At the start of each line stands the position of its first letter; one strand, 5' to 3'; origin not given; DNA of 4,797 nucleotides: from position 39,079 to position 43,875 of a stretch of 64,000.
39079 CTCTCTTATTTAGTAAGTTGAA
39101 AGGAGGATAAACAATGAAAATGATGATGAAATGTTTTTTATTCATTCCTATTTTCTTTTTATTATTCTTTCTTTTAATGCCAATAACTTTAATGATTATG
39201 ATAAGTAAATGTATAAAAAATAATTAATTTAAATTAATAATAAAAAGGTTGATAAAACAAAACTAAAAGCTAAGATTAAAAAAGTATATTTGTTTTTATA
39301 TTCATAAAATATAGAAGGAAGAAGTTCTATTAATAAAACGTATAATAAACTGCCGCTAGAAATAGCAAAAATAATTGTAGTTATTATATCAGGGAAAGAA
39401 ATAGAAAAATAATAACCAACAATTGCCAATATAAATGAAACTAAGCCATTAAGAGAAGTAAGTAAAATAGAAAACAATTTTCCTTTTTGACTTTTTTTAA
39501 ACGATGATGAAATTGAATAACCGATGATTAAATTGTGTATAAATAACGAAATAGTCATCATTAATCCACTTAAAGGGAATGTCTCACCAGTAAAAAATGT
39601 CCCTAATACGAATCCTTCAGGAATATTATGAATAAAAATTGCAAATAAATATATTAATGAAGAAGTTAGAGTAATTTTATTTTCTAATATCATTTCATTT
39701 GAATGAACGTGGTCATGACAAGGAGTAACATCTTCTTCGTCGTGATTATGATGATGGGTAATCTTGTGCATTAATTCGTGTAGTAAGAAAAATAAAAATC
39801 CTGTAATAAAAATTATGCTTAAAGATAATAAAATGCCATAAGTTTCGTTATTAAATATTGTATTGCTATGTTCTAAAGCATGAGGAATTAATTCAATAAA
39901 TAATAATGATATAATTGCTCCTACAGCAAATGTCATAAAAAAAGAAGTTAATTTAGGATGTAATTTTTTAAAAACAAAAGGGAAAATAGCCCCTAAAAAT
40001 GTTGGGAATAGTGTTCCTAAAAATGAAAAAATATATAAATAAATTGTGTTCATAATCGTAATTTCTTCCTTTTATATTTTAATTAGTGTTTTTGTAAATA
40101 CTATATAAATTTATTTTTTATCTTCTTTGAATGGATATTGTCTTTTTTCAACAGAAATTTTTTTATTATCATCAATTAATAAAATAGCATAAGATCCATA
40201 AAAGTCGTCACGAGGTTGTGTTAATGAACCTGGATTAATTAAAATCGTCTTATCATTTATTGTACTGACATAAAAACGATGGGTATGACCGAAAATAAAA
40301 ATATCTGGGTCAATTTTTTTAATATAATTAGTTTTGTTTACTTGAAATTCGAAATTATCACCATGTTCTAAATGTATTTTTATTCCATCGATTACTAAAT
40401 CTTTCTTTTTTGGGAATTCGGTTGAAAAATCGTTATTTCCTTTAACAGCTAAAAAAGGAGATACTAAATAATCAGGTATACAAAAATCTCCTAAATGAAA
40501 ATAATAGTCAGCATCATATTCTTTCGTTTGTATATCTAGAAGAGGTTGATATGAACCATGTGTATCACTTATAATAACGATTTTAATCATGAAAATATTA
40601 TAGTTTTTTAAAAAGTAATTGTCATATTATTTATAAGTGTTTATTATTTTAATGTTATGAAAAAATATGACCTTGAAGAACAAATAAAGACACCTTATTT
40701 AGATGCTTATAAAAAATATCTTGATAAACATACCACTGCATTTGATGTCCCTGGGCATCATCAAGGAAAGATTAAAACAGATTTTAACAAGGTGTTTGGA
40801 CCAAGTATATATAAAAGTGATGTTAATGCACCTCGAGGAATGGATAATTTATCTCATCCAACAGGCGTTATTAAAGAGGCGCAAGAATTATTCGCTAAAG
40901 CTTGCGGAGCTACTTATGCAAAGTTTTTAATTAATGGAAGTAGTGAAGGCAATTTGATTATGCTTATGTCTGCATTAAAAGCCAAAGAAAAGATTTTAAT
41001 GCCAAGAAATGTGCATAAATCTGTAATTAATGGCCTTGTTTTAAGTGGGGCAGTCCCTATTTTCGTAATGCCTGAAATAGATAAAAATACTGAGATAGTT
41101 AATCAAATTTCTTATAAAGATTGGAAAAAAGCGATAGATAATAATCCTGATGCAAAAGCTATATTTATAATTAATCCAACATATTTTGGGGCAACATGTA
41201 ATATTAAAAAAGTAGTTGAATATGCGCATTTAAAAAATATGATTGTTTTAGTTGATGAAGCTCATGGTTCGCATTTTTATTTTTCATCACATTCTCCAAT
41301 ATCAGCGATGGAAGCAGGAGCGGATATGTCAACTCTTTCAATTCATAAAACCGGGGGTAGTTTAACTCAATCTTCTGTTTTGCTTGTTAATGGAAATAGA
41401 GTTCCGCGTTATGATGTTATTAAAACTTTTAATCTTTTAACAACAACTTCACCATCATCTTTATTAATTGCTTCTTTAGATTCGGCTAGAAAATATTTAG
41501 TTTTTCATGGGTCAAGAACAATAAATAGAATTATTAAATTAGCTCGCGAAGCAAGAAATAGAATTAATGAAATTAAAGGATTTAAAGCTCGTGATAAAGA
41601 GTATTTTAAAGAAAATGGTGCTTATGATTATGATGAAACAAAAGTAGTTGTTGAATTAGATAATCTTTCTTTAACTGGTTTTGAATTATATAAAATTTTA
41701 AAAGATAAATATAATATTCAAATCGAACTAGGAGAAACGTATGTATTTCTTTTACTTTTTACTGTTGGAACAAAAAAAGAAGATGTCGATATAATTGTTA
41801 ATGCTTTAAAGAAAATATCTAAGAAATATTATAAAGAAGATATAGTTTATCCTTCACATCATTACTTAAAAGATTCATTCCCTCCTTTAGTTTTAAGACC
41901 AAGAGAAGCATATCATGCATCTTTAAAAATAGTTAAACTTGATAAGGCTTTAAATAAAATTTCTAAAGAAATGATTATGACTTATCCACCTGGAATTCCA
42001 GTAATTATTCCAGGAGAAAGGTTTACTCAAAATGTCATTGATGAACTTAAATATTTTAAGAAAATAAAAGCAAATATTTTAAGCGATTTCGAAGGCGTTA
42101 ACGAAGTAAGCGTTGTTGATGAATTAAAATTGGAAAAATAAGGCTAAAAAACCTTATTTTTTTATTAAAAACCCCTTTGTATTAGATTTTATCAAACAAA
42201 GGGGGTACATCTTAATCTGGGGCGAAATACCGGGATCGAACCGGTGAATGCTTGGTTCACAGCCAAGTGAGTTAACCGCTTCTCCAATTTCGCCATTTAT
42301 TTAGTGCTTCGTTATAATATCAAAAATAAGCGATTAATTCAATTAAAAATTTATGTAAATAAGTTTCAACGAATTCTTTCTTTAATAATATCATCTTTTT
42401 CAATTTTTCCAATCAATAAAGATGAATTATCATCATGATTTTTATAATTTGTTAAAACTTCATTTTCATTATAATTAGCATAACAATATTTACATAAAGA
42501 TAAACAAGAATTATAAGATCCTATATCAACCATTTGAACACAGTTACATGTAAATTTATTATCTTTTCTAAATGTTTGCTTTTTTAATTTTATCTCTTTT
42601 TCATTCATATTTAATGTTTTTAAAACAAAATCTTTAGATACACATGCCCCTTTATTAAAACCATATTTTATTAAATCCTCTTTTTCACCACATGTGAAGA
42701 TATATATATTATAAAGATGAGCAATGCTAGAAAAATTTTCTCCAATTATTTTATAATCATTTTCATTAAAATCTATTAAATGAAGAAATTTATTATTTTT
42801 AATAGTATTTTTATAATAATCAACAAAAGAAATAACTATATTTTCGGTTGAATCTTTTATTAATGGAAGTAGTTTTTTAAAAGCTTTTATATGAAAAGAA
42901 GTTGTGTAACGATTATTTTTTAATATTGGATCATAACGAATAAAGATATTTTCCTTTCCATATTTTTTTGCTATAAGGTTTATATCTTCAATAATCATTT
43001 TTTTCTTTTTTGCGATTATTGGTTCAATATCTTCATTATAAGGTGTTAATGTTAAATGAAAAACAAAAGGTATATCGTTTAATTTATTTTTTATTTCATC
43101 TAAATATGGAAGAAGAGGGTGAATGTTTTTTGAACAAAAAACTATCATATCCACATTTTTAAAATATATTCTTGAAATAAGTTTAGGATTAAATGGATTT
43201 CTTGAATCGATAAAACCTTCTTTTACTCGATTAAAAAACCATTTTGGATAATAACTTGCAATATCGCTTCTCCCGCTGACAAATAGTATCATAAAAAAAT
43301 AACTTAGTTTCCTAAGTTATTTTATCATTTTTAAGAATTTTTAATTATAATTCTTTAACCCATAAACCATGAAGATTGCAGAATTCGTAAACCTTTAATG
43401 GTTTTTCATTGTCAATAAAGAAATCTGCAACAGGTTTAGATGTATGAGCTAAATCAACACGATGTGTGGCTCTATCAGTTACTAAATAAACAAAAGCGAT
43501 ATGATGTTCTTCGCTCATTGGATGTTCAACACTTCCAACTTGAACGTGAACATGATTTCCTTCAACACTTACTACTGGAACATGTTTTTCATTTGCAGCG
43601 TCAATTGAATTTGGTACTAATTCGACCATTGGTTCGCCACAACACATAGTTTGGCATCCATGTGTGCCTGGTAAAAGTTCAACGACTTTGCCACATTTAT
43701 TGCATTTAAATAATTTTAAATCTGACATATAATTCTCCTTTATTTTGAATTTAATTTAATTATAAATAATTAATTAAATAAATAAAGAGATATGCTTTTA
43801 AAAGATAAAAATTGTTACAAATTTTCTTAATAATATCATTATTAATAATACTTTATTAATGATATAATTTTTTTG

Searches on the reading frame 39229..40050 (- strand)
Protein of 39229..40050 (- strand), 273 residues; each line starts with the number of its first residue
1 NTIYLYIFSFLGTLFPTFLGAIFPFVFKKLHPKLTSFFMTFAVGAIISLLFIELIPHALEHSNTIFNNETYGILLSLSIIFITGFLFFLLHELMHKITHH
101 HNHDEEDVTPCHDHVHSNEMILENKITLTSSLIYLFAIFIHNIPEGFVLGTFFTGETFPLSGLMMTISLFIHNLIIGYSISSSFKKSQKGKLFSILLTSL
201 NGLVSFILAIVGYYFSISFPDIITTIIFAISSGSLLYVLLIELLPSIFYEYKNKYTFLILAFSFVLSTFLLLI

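Call 49: search_protein_families(library=pfam, proteins=[window:39229-40050:-], max_evalue=0.000001)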
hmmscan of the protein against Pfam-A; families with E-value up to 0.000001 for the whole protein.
window:39229-40050:- (273 aa): 1 family
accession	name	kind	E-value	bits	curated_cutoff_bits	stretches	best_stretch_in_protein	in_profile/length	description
PF02535.28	Zip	-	4.7e-24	85.7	35.1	1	4-266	6-313/323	ZIP Zinc transporter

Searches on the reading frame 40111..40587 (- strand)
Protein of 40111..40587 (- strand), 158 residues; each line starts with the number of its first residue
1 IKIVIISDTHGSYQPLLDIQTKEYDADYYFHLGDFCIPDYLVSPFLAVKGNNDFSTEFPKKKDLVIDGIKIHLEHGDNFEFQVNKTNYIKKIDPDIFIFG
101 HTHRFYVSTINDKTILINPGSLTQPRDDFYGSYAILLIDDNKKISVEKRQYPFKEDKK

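Call 49: search_protein_families(library=pfam, proteins=[window:40111-40587:-], max_evalue=0.000001)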
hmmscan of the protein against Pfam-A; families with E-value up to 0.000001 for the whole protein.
window:40111-40587:- (158 aa): 2 families
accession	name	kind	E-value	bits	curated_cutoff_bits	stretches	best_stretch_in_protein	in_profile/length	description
PF12850.12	Metallophos_2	-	2.6e-25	89.7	27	1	2-140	2-153/154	Calcineurin-like phosphoesterase superfamily domain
PF00149.33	Metallophos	-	1.7e-07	32.3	21.5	0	1-63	1-81/191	Calcineurin-like phosphoesterase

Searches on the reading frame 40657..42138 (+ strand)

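Call 49: search_protein_families(library=pfam, proteins=[window:40657-42138:+], max_evalue=0.000001)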
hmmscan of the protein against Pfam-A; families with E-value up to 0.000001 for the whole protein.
window:40657-42138:+ (494 aa): 5 families
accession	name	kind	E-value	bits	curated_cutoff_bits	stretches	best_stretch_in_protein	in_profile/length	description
PF01276.26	OKR_DC_1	-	4.5e-71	240.2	27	1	12-375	1-416/417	Orn/Lys/Arg decarboxylase, major domain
PF03711.20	OKR_DC_1_C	-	1.2e-12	48.7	24.2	1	393-471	29-111/132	Orn/Lys/Arg decarboxylase, C-terminal domain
PF00155.27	Aminotran_1_2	-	1.4e-08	34.8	19.7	1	64-308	36-294/361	Aminotransferase class I and II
PF01041.23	DegT_DnrJ_EryC1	-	1.5e-08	34.7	19.8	1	76-205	30-150/360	DegT/DnrJ/EryC1/StrS aminotransferase family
PF00266.25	Aminotran_5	-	1.4e-07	31.3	21.5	1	54-234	26-204/371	Aminotransferase class-V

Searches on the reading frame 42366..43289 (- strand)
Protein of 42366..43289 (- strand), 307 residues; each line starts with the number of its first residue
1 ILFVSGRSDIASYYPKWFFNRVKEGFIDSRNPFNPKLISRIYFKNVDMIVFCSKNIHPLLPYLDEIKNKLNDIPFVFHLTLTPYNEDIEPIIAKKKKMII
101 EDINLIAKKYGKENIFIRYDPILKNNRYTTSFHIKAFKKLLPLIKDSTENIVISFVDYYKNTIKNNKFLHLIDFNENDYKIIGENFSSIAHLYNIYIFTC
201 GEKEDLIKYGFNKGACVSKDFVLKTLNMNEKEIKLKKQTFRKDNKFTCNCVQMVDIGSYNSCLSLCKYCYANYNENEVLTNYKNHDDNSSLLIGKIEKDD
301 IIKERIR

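Call 49: search_protein_families(library=pfam, proteins=[window:42366-43289:-], max_evalue=0.000001)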
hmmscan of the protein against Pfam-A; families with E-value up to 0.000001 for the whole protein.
window:42366-43289:- (307 aa): 1 family
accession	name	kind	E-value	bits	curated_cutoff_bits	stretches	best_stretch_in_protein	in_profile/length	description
PF08902.16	DUF1848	-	2.5e-77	260.7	30.5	1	1-271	1-262/262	Domain of unknown function (DUF1848)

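Call 51: search_protein_families(library=padloc, proteins=[window:42366-43289:-], max_evalue=0.001)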
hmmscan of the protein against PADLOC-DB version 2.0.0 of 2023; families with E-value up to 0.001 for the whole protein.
window:42366-43289:- (307 aa): 1 family
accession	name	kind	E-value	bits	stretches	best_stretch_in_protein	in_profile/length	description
PDLC03815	RTasDUF1848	-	5.4e-35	119.3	1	2-274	3-241/242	DRT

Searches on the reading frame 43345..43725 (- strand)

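Call 49: search_protein_families(library=pfam, proteins=[window:43345-43725:-], max_evalue=0.000001)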
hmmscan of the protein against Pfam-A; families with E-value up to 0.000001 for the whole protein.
window:43345-43725:- (126 aa): 1 family
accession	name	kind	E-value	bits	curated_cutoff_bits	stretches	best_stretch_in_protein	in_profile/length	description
PF01880.24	Desulfoferrodox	-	6.2e-20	72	22.2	1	42-124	3-97/98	Desulfoferrodoxin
